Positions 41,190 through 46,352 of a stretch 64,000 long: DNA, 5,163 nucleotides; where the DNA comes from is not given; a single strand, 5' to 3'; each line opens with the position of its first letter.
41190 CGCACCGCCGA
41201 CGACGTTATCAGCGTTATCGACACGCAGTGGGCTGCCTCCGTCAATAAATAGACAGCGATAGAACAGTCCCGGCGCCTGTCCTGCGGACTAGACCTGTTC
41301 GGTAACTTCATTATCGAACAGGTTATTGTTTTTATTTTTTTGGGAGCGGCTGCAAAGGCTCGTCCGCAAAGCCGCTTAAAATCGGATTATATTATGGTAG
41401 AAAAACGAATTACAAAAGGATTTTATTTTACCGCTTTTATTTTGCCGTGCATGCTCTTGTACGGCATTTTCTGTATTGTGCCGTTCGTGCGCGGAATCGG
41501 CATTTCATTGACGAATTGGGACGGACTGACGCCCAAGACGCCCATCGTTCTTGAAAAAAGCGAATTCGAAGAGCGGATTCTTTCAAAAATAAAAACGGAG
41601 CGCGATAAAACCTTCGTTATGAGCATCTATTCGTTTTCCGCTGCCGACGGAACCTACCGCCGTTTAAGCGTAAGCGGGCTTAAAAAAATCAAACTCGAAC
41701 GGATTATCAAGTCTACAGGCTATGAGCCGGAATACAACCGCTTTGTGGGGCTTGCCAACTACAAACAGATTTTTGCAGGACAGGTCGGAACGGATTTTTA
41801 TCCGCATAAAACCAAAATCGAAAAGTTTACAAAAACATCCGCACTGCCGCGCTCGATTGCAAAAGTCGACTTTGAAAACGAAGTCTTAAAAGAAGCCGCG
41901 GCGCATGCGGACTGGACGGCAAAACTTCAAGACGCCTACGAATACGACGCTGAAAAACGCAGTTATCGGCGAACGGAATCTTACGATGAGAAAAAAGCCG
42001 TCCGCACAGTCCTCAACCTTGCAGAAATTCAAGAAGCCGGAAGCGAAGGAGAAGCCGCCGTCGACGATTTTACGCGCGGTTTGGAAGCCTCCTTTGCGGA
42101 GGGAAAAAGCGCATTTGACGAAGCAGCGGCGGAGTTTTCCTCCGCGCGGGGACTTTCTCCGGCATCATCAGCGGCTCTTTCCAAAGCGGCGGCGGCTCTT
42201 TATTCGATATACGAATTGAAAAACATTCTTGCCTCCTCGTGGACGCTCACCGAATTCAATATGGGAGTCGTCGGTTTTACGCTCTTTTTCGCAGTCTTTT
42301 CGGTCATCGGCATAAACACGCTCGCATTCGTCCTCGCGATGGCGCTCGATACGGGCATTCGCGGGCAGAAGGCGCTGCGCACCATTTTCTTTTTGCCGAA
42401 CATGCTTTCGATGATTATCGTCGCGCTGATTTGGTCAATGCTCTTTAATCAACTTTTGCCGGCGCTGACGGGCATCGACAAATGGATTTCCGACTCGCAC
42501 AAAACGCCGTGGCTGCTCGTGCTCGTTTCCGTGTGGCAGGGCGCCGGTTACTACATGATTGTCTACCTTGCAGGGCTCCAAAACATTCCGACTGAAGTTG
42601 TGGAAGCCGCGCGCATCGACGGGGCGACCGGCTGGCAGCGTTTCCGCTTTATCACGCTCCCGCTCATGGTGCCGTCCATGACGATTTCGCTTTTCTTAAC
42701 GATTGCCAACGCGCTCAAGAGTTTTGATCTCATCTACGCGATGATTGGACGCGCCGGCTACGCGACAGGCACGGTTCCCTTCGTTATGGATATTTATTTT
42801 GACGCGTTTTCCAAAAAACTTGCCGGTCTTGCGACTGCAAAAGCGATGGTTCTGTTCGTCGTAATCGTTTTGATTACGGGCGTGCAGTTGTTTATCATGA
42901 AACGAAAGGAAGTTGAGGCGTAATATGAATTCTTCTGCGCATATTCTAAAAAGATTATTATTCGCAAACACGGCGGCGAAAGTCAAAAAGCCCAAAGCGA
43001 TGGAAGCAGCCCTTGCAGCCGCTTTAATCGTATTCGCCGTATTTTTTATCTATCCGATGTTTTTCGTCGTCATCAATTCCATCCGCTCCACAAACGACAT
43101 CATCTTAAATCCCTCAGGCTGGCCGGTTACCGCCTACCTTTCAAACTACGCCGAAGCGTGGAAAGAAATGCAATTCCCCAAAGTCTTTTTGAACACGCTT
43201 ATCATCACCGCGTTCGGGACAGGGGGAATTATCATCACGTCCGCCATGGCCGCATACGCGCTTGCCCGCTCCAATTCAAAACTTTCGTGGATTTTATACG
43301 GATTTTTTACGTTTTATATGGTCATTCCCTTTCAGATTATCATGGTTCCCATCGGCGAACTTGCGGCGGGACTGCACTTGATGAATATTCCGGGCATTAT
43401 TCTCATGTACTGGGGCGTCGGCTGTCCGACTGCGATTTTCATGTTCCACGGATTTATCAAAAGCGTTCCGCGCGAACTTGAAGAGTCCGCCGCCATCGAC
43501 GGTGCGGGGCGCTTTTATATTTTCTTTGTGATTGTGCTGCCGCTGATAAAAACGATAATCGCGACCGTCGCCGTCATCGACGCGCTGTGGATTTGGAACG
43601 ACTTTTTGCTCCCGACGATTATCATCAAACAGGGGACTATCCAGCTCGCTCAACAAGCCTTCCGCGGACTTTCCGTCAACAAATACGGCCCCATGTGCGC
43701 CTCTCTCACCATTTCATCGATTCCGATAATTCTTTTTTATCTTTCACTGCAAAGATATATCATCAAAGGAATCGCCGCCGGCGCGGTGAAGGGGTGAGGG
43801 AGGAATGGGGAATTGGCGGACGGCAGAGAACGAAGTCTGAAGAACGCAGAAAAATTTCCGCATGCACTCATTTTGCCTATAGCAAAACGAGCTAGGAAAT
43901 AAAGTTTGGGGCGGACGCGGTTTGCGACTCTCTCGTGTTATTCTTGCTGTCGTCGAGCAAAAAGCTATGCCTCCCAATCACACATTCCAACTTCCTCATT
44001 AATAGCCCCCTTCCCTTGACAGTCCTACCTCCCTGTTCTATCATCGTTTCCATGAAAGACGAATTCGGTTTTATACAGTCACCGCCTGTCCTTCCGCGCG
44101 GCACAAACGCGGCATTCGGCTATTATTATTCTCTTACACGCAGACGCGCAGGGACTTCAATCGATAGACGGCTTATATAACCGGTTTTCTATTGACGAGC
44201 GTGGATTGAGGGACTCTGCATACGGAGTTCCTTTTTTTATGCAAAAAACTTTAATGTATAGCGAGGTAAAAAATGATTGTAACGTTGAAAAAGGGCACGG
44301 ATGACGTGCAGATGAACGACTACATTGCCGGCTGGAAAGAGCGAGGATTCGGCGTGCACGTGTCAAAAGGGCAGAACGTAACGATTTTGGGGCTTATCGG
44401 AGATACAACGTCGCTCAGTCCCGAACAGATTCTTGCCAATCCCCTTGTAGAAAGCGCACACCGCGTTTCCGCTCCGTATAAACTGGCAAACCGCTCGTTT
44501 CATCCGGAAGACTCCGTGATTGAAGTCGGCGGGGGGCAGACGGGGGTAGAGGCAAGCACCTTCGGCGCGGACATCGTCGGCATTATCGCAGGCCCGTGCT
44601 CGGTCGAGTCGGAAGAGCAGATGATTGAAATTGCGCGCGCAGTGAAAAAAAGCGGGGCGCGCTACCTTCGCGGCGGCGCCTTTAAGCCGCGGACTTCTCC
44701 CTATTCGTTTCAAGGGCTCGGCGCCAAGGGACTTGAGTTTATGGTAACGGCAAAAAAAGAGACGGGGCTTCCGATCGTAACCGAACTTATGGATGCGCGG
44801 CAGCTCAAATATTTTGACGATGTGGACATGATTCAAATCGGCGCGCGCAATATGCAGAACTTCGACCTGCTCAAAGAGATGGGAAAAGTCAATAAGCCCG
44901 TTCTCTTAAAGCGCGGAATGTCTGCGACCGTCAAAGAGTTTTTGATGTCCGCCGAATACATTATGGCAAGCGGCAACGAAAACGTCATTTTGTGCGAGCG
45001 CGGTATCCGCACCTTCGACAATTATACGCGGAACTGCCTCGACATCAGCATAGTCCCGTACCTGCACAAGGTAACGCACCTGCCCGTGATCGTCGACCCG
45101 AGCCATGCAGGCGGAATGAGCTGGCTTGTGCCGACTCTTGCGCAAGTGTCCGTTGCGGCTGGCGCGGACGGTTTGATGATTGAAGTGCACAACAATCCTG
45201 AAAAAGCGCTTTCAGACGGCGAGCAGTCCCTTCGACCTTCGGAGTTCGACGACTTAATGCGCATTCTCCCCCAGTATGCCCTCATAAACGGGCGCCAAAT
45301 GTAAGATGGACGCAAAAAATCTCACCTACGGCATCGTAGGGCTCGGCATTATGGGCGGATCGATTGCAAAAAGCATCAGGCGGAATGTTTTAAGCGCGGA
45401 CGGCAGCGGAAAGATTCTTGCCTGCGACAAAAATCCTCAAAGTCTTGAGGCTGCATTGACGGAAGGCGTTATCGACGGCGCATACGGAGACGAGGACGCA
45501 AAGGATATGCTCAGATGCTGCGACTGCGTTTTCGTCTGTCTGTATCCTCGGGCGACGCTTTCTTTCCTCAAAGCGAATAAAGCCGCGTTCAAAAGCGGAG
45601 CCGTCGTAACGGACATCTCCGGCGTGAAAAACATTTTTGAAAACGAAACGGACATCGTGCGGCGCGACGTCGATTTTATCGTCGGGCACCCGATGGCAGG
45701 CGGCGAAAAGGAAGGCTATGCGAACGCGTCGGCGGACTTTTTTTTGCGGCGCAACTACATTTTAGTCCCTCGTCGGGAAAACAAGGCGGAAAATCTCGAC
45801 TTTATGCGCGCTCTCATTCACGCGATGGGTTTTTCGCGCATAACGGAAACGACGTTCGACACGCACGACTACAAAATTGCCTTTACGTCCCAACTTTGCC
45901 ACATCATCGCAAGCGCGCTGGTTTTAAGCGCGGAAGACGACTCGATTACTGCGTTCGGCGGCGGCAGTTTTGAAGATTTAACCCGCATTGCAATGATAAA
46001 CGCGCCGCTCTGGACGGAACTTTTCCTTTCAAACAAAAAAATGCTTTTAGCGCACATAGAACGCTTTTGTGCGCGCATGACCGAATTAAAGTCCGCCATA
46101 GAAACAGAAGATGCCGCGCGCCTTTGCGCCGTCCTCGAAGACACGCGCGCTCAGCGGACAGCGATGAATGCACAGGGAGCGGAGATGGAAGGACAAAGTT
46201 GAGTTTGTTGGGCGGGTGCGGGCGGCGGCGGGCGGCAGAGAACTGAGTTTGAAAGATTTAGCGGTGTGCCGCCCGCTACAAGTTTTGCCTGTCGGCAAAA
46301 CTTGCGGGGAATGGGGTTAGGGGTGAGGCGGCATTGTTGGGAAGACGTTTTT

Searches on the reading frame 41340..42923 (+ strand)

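Call 54: search_protein_families(library=pfam, proteins=[window:41340-42923:+], max_evalue=0.001)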
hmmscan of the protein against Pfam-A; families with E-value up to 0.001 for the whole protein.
window:41340-42923:+ (527 aa): 1 family
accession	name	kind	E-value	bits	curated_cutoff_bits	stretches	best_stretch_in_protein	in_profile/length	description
PF00528.27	BPD_transp_1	-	3.7e-21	76.1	26.4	1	328-520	4-179/184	Binding-protein-dependent transport system inner membrane component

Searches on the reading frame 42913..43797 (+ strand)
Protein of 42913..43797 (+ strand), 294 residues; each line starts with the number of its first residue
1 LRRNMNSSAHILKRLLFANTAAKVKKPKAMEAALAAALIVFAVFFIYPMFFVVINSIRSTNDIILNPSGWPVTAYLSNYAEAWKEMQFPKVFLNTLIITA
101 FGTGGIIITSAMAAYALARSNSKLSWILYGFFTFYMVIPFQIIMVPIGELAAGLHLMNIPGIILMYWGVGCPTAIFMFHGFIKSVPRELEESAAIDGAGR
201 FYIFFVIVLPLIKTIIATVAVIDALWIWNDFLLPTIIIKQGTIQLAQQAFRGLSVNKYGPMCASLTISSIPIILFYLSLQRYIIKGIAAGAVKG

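Call 54: search_protein_families(library=pfam, proteins=[window:42913-43797:+], max_evalue=0.001)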
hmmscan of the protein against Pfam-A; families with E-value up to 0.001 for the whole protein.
window:42913-43797:+ (294 aa): 1 family
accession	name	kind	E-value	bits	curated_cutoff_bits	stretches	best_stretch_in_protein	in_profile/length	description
PF00528.27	BPD_transp_1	-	1.5e-20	74.2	26.4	1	110-287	5-182/184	Binding-protein-dependent transport system inner membrane component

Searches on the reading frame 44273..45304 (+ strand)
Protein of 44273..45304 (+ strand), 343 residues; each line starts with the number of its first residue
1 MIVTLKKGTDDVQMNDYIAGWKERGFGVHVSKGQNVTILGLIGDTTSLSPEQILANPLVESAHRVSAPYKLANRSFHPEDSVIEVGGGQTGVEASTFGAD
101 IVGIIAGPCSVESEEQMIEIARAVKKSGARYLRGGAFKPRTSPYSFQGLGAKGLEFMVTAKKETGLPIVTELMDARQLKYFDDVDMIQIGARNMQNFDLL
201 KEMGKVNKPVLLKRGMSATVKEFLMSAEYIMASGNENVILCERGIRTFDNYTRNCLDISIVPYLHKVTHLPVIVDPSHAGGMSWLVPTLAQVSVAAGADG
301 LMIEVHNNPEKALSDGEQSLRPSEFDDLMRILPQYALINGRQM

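Call 54: search_protein_families(library=pfam, proteins=[window:44273-45304:+], max_evalue=0.001)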
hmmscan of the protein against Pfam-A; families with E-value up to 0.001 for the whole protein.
window:44273-45304:+ (343 aa): 3 families
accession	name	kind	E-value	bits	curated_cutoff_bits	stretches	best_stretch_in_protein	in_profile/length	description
PF00793.26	DAHP_synth_1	-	3.6e-80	269.2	25.5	1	102-334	18-263/270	DAHP synthetase I family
PF18152.6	DAHP_snth_FXD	-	1.4e-17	63.7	27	1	1-66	1-66/67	DAHP synthase ferredoxin-like domain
PF03102.20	NeuB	-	3.9e-07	30.2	22.1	1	161-338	65-235/241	NeuB family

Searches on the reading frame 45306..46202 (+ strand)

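Call 54: search_protein_families(library=pfam, proteins=[window:45306-46202:+], max_evalue=0.001)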
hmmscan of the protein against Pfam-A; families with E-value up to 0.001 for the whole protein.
window:45306-46202:+ (298 aa): 4 families
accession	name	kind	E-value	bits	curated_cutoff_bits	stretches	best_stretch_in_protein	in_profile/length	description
PF02153.23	PDH_N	-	5.5e-23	81.6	26.5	1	33-175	9-149/154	Prephenate dehydrogenase, nucleotide-binding domain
PF20463.3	PDH_C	-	5.4e-16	59.2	22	1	185-277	3-100/102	Prephenate dehydrogenase, dimerization domain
PF03446.21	NAD_binding_2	-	3e-06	27.8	21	1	8-135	2-124/161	NAD binding domain of 6-phosphogluconate dehydrogenase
PF03807.23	F420_oxidored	-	2.3e-05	25.4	21.6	1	8-102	2-89/94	NADP oxidoreductase coenzyme F420-dependent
